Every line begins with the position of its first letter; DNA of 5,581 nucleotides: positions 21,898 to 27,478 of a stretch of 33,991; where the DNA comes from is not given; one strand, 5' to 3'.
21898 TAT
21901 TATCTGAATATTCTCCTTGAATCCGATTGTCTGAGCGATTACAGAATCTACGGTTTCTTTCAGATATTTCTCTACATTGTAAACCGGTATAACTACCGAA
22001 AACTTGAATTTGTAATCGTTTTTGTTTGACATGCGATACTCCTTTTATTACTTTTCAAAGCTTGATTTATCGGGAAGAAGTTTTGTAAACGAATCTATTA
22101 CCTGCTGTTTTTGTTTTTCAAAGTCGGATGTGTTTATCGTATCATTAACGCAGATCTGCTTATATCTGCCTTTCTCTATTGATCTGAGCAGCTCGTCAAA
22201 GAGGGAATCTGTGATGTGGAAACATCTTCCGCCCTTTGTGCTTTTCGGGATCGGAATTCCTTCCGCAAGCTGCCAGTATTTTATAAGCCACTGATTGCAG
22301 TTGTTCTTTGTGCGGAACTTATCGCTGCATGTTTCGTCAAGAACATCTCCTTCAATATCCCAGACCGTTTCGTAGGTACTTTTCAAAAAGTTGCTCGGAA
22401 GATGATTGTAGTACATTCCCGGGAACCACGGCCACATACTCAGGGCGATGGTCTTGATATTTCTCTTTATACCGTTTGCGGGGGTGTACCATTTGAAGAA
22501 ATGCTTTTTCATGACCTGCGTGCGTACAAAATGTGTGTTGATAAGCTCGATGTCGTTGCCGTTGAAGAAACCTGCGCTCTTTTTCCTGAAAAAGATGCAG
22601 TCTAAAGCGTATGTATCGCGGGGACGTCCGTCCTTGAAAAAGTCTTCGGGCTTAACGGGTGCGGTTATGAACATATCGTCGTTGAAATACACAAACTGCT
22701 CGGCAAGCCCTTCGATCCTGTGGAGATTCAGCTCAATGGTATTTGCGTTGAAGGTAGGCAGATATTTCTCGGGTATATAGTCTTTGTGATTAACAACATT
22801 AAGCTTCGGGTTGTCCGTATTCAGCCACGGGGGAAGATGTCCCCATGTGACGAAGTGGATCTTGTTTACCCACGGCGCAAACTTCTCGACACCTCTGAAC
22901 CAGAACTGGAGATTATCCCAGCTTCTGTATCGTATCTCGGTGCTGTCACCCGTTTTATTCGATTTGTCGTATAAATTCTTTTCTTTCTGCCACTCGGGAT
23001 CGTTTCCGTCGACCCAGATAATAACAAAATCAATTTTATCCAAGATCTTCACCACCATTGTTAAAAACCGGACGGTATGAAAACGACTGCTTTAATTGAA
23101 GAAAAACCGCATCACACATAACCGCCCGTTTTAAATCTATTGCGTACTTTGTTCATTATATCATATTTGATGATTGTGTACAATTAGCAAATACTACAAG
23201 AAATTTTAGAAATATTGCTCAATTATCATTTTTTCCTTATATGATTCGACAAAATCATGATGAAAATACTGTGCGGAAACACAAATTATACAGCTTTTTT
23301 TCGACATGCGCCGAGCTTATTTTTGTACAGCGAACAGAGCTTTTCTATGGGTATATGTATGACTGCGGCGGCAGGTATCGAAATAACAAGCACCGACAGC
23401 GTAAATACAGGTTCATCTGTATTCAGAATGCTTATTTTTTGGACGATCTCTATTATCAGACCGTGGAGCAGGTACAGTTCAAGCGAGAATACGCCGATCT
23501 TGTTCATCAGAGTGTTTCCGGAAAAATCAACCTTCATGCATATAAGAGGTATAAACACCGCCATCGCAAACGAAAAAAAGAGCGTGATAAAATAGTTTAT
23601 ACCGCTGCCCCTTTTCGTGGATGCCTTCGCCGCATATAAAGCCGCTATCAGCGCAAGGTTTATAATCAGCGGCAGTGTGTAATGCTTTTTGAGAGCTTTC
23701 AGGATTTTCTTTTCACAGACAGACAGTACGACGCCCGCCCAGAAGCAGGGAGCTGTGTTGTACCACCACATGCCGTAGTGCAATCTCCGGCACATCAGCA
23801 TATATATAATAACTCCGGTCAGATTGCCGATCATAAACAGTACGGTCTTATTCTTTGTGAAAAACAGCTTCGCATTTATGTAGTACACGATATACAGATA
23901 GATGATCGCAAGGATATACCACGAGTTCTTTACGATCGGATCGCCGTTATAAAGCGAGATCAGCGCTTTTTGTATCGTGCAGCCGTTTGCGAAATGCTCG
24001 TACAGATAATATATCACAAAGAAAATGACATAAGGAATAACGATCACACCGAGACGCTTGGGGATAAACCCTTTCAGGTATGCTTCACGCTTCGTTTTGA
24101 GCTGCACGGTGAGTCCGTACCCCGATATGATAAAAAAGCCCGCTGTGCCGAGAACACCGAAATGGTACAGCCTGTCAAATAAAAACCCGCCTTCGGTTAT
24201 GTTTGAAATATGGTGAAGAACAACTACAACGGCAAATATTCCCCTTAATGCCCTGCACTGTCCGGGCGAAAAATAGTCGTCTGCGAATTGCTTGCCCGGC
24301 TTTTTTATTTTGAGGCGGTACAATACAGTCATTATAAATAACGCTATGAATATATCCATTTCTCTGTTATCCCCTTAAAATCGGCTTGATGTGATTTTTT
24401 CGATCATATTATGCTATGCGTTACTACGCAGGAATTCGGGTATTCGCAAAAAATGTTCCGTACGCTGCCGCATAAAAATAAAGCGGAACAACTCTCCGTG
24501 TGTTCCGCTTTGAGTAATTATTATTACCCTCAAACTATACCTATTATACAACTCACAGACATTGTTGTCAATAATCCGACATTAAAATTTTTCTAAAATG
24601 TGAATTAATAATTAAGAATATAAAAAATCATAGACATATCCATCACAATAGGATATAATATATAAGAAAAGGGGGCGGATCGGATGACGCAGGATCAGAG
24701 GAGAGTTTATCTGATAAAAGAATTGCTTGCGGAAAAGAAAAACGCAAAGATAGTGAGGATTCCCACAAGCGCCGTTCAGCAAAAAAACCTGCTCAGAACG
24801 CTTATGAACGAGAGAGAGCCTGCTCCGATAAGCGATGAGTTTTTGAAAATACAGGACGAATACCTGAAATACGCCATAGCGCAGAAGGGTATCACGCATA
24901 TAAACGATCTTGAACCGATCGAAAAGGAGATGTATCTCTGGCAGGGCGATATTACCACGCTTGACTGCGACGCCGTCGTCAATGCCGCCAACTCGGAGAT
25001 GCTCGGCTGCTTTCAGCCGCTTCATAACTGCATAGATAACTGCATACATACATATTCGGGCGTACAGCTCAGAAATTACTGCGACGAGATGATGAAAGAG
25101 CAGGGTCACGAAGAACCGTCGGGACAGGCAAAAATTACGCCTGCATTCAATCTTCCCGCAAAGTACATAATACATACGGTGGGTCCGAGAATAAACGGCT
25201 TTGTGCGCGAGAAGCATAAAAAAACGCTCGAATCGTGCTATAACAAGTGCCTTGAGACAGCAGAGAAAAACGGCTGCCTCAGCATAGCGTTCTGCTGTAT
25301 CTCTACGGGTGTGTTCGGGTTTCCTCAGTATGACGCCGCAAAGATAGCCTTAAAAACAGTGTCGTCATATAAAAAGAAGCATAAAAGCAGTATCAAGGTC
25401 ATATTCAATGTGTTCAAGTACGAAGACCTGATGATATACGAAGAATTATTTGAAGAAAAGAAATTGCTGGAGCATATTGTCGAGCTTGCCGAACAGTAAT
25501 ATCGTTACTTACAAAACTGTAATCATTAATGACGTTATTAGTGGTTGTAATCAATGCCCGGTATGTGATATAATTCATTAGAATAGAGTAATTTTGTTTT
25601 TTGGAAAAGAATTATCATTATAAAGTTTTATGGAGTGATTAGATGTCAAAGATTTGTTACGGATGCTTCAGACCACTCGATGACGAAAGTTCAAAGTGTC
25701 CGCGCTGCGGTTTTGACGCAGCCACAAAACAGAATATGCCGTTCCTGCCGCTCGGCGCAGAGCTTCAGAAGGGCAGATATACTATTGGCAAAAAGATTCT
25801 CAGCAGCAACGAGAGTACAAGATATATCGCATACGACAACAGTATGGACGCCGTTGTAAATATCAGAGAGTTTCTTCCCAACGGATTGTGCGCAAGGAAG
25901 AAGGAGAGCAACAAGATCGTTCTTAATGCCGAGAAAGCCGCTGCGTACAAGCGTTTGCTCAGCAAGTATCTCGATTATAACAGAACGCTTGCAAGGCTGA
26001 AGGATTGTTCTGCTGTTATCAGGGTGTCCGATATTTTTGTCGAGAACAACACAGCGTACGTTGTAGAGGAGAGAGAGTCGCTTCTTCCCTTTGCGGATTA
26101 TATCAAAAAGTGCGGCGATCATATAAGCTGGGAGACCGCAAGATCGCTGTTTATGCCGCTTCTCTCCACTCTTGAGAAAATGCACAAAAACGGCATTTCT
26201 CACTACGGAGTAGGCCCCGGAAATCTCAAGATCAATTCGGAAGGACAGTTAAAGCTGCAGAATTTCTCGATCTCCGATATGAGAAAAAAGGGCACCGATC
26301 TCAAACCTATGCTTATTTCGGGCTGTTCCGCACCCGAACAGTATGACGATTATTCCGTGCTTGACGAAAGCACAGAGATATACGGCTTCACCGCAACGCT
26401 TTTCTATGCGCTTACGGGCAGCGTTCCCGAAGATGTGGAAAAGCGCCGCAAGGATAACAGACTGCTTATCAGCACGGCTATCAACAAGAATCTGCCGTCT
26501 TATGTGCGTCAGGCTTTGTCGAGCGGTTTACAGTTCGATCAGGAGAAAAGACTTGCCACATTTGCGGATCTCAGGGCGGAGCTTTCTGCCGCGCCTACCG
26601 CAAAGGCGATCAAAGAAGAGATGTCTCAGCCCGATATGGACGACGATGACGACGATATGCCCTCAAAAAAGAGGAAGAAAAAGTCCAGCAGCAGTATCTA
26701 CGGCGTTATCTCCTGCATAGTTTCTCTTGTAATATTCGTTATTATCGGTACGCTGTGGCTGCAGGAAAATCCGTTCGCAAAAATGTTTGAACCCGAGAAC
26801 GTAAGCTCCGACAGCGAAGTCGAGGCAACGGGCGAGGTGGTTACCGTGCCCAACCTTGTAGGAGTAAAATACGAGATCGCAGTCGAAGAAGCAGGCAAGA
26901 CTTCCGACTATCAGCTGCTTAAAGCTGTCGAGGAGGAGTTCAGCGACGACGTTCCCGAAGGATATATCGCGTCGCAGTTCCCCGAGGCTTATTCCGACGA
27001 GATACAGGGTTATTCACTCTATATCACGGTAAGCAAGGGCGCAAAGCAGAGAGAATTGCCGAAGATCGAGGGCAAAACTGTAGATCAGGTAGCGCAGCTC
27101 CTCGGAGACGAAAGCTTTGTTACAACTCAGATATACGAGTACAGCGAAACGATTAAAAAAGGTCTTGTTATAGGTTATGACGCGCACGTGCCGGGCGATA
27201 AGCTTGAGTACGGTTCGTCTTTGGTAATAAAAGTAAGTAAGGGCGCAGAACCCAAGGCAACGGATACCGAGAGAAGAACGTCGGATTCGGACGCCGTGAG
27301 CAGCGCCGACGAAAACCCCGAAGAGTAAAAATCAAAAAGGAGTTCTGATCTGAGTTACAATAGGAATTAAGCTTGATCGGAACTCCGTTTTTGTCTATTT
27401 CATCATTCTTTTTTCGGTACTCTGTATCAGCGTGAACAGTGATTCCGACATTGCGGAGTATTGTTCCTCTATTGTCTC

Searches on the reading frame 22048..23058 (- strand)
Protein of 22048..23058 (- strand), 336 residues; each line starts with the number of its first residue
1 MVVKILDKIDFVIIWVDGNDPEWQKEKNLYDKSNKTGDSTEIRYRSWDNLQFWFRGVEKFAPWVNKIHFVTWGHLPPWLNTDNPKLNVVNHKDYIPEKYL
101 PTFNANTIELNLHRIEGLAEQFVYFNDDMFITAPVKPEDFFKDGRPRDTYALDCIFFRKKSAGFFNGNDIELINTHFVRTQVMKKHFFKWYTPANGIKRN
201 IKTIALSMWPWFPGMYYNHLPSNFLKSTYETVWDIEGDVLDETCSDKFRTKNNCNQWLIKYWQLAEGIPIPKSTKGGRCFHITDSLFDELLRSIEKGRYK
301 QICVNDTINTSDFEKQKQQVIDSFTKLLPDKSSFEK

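Call 59: search_protein_families(library=pfam, proteins=[window:22048-23058:-], max_evalue=0.0001)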
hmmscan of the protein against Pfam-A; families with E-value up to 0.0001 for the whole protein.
window:22048-23058:- (336 aa): 3 families
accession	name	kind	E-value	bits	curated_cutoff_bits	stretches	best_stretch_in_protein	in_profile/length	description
PF11380.13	Stealth_CR2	-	3e-45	153.3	39.4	1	43-143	1-103/108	Stealth protein CR2, conserved region 2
PF17101.10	Stealth_CR1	-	8e-10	38.7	27.2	1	8-34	2-28/29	Stealth protein CR1, conserved region 1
PF17103.10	Stealth_CR4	-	1.9e-07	31.3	27.4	1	293-336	2-45/55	Stealth protein CR4, conserved region 4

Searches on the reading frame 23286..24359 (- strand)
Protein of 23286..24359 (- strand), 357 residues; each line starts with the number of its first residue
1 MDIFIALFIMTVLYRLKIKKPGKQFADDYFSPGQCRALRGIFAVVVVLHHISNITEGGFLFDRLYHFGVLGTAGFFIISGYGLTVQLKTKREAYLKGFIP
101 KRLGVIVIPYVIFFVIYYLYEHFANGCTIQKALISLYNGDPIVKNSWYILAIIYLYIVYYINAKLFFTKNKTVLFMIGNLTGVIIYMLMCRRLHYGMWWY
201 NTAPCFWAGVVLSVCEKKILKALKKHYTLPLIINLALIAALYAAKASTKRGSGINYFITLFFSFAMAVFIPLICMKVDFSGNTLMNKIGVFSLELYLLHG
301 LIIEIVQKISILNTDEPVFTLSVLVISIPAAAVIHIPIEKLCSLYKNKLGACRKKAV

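Call 59: search_protein_families(library=pfam, proteins=[window:23286-24359:-], max_evalue=0.0001)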
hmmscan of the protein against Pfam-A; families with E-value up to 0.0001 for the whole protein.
window:23286-24359:- (357 aa): 1 family
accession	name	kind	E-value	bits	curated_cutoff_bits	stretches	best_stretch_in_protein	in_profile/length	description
PF01757.29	Acyl_transf_3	-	9.5e-26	91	31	1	37-334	6-324/326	Acyltransferase domain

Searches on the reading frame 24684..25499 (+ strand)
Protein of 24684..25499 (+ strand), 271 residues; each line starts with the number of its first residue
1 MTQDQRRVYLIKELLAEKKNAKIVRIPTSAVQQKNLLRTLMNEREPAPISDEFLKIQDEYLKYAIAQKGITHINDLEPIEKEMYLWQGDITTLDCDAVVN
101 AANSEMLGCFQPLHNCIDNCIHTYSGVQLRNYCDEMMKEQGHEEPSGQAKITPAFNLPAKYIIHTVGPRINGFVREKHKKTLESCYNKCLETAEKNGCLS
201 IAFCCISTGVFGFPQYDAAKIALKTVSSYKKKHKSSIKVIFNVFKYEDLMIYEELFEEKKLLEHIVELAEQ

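Call 59: search_protein_families(library=pfam, proteins=[window:24684-25499:+], max_evalue=0.0001)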
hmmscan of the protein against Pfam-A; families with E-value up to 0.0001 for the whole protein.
window:24684-25499:+ (271 aa): 1 family
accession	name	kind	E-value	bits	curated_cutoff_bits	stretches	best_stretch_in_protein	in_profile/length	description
PF01661.27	Macro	-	2.4e-39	134.4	22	1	99-222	1-118/118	Macro domain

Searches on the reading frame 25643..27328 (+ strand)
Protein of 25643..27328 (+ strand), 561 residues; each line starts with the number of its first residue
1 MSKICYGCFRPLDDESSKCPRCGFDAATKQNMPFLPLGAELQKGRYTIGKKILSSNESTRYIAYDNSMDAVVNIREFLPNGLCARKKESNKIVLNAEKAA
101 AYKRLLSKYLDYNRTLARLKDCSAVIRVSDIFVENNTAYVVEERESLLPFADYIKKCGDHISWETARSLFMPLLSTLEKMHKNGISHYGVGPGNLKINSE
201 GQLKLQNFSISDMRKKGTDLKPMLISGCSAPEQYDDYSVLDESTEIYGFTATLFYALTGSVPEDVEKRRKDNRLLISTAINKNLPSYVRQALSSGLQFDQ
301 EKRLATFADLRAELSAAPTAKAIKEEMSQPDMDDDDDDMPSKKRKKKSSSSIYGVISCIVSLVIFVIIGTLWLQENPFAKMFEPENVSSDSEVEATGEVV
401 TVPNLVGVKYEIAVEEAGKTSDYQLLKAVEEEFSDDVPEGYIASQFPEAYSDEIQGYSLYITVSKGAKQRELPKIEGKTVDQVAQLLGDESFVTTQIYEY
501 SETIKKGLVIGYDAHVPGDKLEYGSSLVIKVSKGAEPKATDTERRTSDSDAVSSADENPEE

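Call 60: search_protein_families(library=pfam, proteins=[window:25643-27328:+], max_evalue=0.0001)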
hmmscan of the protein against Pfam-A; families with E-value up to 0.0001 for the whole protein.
window:25643-27328:+ (561 aa): 2 families
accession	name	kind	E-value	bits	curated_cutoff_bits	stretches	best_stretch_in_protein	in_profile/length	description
PF03793.24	PASTA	-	9.5e-14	51.6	23.2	2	400-465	1-64/64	PASTA domain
PF00069.31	Pkinase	-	1.3e-12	48.1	31.7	1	108-305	44-253/263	Protein kinase domain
